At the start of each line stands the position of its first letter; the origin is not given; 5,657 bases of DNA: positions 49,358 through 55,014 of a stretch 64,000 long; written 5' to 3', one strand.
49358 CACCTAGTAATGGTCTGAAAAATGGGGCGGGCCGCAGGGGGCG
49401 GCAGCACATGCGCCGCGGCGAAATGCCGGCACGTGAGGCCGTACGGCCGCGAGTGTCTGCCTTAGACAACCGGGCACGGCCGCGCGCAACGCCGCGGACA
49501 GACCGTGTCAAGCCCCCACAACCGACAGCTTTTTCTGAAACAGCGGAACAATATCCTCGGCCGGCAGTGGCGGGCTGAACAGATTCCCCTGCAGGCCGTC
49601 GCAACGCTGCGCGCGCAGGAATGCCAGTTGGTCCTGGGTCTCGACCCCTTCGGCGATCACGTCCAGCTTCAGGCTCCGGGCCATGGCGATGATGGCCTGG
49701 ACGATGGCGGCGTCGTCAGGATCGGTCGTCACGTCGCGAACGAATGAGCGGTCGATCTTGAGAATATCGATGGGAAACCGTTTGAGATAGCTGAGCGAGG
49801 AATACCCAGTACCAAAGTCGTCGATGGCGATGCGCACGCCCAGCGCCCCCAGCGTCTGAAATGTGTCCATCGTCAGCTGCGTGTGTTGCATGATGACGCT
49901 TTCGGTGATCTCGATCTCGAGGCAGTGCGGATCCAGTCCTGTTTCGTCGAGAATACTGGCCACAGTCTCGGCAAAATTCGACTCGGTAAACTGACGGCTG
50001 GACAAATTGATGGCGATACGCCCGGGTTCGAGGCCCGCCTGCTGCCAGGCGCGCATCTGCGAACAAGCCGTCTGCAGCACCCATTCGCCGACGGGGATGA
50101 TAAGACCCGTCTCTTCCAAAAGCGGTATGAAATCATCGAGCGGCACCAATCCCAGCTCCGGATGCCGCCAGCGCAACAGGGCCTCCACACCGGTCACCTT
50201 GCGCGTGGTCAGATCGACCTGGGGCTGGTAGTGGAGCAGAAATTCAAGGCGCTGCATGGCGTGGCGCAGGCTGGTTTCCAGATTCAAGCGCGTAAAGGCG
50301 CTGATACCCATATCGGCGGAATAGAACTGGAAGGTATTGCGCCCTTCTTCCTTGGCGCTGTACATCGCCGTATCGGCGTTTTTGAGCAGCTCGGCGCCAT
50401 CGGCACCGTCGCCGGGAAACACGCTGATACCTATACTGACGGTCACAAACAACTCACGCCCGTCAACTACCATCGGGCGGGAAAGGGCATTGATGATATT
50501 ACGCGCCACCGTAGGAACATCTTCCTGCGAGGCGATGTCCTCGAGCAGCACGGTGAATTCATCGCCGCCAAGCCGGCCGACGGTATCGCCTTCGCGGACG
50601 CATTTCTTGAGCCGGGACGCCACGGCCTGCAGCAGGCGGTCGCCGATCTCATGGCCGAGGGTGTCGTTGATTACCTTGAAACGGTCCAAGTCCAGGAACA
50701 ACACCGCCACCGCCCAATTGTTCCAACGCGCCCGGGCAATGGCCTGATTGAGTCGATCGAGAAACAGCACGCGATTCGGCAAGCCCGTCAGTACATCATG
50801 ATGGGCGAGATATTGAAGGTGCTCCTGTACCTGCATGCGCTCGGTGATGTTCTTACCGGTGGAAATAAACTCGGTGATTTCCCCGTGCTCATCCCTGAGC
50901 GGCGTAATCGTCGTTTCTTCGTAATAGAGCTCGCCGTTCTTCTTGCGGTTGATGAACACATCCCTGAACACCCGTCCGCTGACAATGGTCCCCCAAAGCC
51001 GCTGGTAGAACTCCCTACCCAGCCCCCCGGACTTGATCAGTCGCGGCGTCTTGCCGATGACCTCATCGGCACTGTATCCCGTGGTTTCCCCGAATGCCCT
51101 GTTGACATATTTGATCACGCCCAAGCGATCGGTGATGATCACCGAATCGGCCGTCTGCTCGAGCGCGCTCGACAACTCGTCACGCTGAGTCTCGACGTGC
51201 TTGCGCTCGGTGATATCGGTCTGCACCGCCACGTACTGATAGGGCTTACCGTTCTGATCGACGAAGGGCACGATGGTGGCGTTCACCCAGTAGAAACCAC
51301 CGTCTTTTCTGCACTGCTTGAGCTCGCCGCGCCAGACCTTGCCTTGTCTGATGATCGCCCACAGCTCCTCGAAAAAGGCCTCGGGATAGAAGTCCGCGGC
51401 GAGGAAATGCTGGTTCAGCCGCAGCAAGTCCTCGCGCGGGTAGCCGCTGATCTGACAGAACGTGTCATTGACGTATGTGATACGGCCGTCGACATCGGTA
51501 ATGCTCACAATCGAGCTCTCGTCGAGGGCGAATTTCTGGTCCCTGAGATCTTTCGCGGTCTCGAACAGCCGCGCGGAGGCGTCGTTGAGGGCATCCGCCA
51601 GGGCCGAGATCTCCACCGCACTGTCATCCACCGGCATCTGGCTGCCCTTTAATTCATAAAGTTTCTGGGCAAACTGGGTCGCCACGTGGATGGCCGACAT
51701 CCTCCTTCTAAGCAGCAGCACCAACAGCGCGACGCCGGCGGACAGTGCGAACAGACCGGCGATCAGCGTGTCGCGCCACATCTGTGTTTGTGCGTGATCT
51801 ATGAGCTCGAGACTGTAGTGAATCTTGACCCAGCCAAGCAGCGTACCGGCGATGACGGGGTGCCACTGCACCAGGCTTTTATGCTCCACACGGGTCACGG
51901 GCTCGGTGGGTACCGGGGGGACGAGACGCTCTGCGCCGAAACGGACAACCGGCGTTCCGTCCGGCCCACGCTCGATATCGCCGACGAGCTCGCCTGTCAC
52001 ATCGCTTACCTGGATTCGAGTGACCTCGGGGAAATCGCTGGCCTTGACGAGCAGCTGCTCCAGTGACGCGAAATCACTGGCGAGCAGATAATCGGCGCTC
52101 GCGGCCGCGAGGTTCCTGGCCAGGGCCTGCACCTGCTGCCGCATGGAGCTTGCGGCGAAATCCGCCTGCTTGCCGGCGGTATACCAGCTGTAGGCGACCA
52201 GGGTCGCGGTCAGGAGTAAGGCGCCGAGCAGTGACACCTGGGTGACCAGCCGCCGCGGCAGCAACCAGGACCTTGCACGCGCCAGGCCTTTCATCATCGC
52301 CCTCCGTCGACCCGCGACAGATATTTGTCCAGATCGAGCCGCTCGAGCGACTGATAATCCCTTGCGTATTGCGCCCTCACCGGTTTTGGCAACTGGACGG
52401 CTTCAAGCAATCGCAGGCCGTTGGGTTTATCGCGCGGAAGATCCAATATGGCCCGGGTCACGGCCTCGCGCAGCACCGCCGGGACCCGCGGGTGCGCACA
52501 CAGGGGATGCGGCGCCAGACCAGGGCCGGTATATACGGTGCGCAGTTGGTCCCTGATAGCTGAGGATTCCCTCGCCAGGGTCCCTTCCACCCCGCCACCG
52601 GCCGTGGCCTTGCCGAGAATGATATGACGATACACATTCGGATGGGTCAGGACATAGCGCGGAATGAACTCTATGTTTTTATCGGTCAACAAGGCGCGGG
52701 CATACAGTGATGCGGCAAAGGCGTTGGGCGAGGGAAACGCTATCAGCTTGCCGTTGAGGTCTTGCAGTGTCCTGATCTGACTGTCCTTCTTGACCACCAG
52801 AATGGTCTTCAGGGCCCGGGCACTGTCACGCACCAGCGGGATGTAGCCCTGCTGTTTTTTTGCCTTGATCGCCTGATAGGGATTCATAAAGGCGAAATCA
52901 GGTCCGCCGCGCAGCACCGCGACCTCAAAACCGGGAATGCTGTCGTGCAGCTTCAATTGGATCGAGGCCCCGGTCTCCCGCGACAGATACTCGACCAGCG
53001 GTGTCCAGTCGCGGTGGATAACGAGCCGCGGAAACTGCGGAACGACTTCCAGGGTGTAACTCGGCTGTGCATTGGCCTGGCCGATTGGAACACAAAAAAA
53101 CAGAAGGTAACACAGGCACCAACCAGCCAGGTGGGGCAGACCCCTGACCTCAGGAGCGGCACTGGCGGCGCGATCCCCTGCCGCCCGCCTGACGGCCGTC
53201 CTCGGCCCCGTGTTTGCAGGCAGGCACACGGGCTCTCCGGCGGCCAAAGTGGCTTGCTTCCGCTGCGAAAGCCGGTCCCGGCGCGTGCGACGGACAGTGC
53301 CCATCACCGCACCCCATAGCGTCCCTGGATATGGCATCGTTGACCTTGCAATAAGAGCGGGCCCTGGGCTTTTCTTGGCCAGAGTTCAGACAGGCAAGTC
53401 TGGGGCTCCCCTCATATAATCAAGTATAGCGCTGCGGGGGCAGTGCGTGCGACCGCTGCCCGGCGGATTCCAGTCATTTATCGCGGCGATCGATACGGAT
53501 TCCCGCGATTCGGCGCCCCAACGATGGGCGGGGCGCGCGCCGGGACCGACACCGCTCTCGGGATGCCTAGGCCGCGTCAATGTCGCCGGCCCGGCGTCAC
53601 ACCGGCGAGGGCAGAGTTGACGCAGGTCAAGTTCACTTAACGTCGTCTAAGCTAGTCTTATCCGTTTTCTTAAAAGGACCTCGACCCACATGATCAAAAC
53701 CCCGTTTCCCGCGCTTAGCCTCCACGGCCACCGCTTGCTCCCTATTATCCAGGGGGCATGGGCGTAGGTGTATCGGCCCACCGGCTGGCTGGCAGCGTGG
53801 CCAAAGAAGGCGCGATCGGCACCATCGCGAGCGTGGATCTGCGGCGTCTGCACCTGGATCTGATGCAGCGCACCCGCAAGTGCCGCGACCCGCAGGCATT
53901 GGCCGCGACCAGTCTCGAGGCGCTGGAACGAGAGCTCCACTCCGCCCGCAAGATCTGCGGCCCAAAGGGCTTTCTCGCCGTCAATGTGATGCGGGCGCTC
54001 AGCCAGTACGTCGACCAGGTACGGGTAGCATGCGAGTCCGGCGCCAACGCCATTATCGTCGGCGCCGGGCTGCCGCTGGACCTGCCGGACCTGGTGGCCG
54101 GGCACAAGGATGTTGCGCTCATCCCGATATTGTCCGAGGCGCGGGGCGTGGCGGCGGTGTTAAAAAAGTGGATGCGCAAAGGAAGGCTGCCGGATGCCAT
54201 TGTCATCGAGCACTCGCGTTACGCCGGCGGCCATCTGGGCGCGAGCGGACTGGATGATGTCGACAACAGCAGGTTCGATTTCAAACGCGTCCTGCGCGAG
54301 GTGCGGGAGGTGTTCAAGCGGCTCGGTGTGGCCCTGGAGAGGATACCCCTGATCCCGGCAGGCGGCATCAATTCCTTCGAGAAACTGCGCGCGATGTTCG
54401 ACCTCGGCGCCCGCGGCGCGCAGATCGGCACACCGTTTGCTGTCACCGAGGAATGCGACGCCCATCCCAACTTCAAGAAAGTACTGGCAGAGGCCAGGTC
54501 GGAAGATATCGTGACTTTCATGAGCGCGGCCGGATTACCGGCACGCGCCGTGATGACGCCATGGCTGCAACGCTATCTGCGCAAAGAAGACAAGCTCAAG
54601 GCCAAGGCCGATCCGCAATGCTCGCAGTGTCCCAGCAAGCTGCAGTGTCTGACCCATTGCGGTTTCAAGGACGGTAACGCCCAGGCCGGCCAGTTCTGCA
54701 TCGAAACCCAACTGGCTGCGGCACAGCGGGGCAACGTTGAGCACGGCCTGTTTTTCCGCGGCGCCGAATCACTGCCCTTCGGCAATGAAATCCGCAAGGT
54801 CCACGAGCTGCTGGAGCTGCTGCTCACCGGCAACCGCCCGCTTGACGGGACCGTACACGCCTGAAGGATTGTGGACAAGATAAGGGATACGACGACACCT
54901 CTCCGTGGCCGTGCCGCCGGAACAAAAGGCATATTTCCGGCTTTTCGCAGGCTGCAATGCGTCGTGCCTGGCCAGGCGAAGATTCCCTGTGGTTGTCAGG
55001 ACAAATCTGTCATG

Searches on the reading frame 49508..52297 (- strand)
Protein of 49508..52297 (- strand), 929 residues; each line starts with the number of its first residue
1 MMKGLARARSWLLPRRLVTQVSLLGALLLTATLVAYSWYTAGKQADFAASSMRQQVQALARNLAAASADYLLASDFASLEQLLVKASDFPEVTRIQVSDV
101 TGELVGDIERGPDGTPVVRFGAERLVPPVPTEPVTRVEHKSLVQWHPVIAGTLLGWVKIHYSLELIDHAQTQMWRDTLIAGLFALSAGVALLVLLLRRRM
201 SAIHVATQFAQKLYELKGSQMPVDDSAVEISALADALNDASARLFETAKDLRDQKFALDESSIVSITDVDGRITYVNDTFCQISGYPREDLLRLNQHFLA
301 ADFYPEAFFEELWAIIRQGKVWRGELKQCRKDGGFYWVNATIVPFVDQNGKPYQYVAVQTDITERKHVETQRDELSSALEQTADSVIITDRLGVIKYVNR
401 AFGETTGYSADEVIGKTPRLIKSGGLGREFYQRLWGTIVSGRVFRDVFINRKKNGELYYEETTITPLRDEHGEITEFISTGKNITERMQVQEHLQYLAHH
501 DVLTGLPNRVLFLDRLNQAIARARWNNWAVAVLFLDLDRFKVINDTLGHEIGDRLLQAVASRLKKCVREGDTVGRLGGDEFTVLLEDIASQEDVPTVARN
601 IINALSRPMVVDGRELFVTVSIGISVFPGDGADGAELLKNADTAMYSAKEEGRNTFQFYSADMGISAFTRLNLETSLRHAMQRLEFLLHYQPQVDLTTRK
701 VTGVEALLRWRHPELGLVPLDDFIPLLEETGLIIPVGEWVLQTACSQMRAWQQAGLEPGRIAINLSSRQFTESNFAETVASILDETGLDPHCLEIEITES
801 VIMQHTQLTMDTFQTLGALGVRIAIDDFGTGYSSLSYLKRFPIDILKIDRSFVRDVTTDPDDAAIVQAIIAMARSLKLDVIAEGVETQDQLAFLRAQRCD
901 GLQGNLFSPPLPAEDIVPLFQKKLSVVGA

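Call 97: search_protein_families(library=pfam, proteins=[window:49508-52297:-], max_evalue=0.00001)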
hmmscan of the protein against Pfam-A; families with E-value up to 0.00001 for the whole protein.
window:49508-52297:- (929 aa): 7 families
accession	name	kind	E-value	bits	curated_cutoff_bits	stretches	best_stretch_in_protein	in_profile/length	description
PF00563.25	EAL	-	1.1e-80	270.9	31.3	1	676-910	3-236/236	EAL domain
PF00990.26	GGDEF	-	3.3e-54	183.5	23.8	1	498-654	1-160/161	Diguanylate cyclase, GGDEF domain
PF13426.13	PAS_9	-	2e-38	131.3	27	2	263-364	4-103/103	PAS domain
PF00989.32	PAS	-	7.8e-30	103.6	22.6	2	374-482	2-111/113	PAS fold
PF08447.18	PAS_3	-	1.4e-24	86.6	25.6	2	274-358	2-88/89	PAS fold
PF08448.16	PAS_4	-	1.1e-22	80.8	23.1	2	379-487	1-108/110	PAS fold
PF13188.13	PAS_8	-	7.7e-13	48.3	21.8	0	265-310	15-56/65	PAS domain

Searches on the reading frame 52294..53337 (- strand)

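Call 97: search_protein_families(library=pfam, proteins=[window:52294-53337:-], max_evalue=0.00001)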
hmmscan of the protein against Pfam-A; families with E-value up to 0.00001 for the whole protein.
window:52294-53337:- (347 aa): 1 family
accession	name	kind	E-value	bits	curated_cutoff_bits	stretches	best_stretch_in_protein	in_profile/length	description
PF12974.12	Phosphonate-bd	-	2.6e-48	165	27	1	98-323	3-238/242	ABC transporter, phosphonate, periplasmic substrate-binding protein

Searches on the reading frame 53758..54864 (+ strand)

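Call 97: search_protein_families(library=pfam, proteins=[window:53758-54864:+], max_evalue=0.00001)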
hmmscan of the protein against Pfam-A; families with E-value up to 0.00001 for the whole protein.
window:53758-54864:+ (368 aa): 1 family
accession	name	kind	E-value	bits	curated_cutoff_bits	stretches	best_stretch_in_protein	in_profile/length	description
PF03060.21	NMO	-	6.8e-34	118.2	28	1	1-356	19-329/331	Nitronate monooxygenase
